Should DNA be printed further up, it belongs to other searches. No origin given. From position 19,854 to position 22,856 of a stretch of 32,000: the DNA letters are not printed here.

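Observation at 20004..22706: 900-aa fusion placing two cNMP-binding-like domains between a HoxU/NuoG-type Fe-S module and a four-cluster ferredoxin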

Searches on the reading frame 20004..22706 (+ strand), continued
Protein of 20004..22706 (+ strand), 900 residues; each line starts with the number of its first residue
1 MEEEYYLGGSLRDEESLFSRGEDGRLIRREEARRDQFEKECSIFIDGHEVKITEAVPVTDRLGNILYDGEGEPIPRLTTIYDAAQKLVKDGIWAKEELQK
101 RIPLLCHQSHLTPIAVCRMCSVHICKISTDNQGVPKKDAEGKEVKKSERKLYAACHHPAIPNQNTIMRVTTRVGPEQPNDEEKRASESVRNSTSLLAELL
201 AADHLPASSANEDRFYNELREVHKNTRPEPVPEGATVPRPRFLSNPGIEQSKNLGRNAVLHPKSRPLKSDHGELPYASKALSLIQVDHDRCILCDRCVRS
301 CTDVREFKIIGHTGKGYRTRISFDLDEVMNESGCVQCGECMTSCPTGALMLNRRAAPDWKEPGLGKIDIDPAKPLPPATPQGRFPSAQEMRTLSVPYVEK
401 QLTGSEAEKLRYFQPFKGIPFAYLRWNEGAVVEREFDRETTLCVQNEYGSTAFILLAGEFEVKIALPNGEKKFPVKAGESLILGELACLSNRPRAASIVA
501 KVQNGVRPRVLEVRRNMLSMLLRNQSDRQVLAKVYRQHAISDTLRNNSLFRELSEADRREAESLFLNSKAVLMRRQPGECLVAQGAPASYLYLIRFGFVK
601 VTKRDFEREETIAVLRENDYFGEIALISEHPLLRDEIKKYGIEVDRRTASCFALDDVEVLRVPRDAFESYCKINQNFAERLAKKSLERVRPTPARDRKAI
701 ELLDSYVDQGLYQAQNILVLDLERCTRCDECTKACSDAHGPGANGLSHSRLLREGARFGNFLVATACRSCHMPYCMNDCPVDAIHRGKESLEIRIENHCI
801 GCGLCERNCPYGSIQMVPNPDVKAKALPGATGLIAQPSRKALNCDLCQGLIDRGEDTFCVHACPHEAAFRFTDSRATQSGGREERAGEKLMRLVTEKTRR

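Call 29: predict_structure(alignment_id=A1)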
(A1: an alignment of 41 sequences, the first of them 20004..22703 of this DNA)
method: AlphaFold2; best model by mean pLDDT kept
length: 900 residues; sequences in the alignment: 41
mean_pLDDT: 72.7   pTM: 0.65
mean pLDDT of the five models: 72.7, 71.4, 70.1, 70.1, 68.0
residues with pLDDT >= 90: 239; 70-90: 306; 50-70: 179; < 50: 176
segments of 3 or more residues with pLDDT < 50: 1-28, 245-282, 305-333, 768-819, 822-841, 876-881
pLDDT, mean of each block of 10 residues (from residue 1): 33 41 46 88 95 88 69 85 94 93 79 66 92 88 85 87 87 92 91 83 66 68 74 56 48 44 41 34 53 61 46 35 36 51 66 56 63 72 87 88 68 87 81 92 81 93 85 88 81 82 93 83 76 81 89 91 89 82 91 92 87 92 94 91 91 88 94 94 90 70 87 80 75 61 55 75 65 42 45 44 40 44 44 45 56 68 77 53 75 86
secondary structure, 60 per line:
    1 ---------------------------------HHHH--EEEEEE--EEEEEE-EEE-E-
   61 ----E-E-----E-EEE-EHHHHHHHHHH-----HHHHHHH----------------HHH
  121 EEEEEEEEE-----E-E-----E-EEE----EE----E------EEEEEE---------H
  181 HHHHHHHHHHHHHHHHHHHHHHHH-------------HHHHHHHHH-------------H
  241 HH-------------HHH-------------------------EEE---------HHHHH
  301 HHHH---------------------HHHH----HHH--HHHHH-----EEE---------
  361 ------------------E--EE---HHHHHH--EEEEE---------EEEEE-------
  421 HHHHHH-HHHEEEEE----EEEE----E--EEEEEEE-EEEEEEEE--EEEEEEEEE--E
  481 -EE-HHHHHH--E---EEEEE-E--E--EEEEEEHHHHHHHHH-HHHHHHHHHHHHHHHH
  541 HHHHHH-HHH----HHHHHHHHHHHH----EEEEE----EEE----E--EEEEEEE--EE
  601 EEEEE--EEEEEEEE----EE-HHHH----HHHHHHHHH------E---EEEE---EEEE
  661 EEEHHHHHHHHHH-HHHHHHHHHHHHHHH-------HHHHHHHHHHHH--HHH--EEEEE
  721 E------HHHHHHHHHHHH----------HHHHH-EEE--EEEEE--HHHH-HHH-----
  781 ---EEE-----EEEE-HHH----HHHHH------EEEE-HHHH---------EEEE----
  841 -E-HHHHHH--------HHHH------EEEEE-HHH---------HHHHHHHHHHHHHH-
elements in order (helices of 4 or more, strands of 3 or more residues): H34-37 E40-45 E48-53 E55-57 E75-77 H80-89 H95-101 E121-129 E145-147 E165-170 H180-204 H218-226 E284-286 H296-304 H326-329 H339-343 E349-351 H387-392 E395-399 E409-413 H421-426 E431-435 E440-443 E451-457 E459-466 E469-477 H485-490 E497-501 E509-514 H515-523 H525-546 H555-566 E571-575 E580-582 E590-596 E599-605 E608-615 H623-626 H631-639 E650-653 E657-663 H664-673 H675-689 H697-708 E716-721 H728-739 H750-754 E756-758 E761-765 H768-771 E784-786 E792-795 H804-808 E815-818 H820-823 E833-836 H844-849 H858-861 E868-872 H886-899

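Call 32: fold_search(model_id=the predicted structure, library=pdb)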
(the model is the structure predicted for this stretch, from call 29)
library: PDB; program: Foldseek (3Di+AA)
matches with E <= 10: 1563; with E <= 0.001: 679
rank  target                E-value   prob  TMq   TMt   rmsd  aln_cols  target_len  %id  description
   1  4z07_C                6.2e-15  1.00  0.14  0.44  14.8       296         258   20  Co-crystal structure of the tandem CNB (CNB-A/B) domains of human PKG I beta with cGMP (released 2016-04-13)
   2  5j3u                  1.3e-14  1.00  0.14  0.46  13.4       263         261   20  Co-crystal structure of the regulatory domain of Toxoplasma gondii PKA with cAMP (released 2016-04-20)
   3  6rsx                  1.5e-14  1.00  0.14  0.45  12.7       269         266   18  Regulatory Subunit of cAMP-dependant Protein Kinase A from Euglena gracilis at 1.6 A resolution (released 2020-10-28)
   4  6h4g_A                2.3e-14  1.00  0.14  0.42  13.5       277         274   18  Regulatory subunit of a cAMP-independent protein kinase A from Trypanosoma brucei: E311A, T318R, V319A mutant bound to (released 2019-08-14)
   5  4z07_A                3.0e-14  1.00  0.13  0.42  14.0       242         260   22  Co-crystal structure of the tandem CNB (CNB-A/B) domains of human PKG I beta with cGMP (released 2016-04-13)
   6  3j4q_B                3.6e-14  1.00  0.14  0.31  16.6       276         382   19  Pseudo-atomic model of the AKAP18-PKA complex in a bent conformation derived from electron microscopy (released 2013-11-13)
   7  1cx4                  4.0e-14  1.00  0.13  0.40  15.5       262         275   19  CRYSTAL STRUCTURE OF A DELETION MUTANT OF THE TYPE II BETA REGULATORY SUBUNIT OF CAMP-DEPENDENT PROTEIN KINASE (released 2001-03-07)
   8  1ne4                  4.3e-14  1.00  0.14  0.43  13.3       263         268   20  Crystal Structure of Rp-cAMP Binding R1a Subunit of cAMP-dependent Protein Kinase (released 2004-01-13)
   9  2qvs_B                4.3e-14  1.00  0.14  0.39  16.6       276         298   19  Crystal Structure of Type IIa Holoenzyme of cAMP-dependent Protein Kinase (released 2007-10-23)
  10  3shr_A                6.1e-14  1.00  0.12  0.37  19.7       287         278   19  Crystal Structure of cGMP-dependent Protein Kinase Reveals Novel Site of Interchain Communication (released 2011-09-21)
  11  4x6r_B                1.1e-13  1.00  0.14  0.39  18.1       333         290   17  An Isoform-specific Myristylation Switch Targets RIIb PKA Holoenzymes to Membranes (released 2015-07-22)
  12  4jva                  1.2e-13  1.00  0.13  0.40  16.0       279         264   19  Crystal Structure of RIIbeta(108-402) bound to HE33, a N6 di-propyl substituted cAMP analog (released 2013-09-18)
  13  7lv3_B                1.3e-13  1.00  0.13  0.19  19.3       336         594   19  Crystal structure of human protein kinase G (PKG) R-C complex in inhibited state (released 2022-08-24)
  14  3of1                  1.4e-13  1.00  0.14  0.45  10.4       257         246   21  Crystal Structure of Bcy1, the Yeast Regulatory Subunit of PKA (released 2010-12-01)
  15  7lv3_A                1.4e-13  1.00  0.13  0.18  18.9       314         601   18  Crystal structure of human protein kinase G (PKG) R-C complex in inhibited state (released 2022-08-24)
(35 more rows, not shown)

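Call 49: search_protein_families(library=pfam, proteins=[L001:4953-5834:+, L002:5567-6394:+], max_evalue=10)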
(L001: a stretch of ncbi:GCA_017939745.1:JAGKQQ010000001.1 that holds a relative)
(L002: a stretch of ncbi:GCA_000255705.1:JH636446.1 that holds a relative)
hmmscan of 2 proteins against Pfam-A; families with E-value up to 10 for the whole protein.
L001:4953-5834:+ (293 aa): 5 families
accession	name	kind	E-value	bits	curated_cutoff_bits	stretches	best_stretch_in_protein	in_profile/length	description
PF14358.11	DUF4405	-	0.026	15.5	26.7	2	74-105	33-63/66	Domain of unknown function (DUF4405)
PF16018.10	Anillin_N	-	0.061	14.4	27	1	242-256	3-17/87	Anillin N-terminus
PF03929.21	PepSY_TM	-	0.38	10.9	28.8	0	70-282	163-278/295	PepSY-associated TM region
PF01794.25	Ferric_reduct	-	2.4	8.7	28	1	54-117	1-67/121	Ferric reductase like transmembrane component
PF07885.22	Ion_trans_2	-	5.5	7.4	22.5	1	8-37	48-77/79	Ion channel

L002:5567-6394:+ (275 aa): 1 family
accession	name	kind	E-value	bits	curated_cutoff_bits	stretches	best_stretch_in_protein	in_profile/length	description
PF14358.11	DUF4405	-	0.052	14.5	26.7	1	74-106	35-66/66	Domain of unknown function (DUF4405)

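Call 57: search_protein_representatives(alignment_id=A1)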
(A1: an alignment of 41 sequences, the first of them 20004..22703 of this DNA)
Query: 41 sequences, 889 profile positions. Proteins with E-value up to 0.001 (for the whole library): 44017; up to 1e-10: 9035; up to 1e-30: 1144. The best 150 are listed.
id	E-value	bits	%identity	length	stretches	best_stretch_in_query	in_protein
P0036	0.0e+00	1298.3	-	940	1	9-886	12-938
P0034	0.0e+00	1246.1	-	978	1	5-885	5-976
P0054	0.0e+00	1224.1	-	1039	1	13-888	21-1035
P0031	0.0e+00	1198.1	-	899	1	17-885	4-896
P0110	0.0e+00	1182.5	-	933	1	1-886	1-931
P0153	0.0e+00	1169.9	-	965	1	11-886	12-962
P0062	0.0e+00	1120.9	-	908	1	2-885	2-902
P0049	0.0e+00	1100.8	-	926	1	5-885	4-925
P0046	0.0e+00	1069.6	-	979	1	9-884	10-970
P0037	0.0e+00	1068.5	-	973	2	12-462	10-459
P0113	0.0e+00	1024.9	-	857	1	15-886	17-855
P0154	0.0e+00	1017.7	-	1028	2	383-887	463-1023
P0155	1.3e-298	1009.4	-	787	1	123-887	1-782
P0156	1.3e-292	989.7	-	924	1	12-885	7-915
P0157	1.1e-289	980.0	-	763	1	190-886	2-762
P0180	2.7e-198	677.5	-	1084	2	98-883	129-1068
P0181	5.5e-198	676.5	-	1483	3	490-886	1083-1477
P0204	8.3e-160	550.2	-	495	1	399-885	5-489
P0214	4.9e-144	498.0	-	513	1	407-885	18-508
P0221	2.7e-134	465.8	-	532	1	407-886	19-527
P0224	6.8e-133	461.1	-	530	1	398-883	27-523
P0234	2.7e-123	429.3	-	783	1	366-879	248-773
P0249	4.0e-110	385.8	-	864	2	104-692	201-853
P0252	1.6e-107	377.2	-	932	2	403-825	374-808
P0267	5.0e-101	355.7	-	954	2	402-831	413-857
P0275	1.7e-94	334.1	-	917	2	104-703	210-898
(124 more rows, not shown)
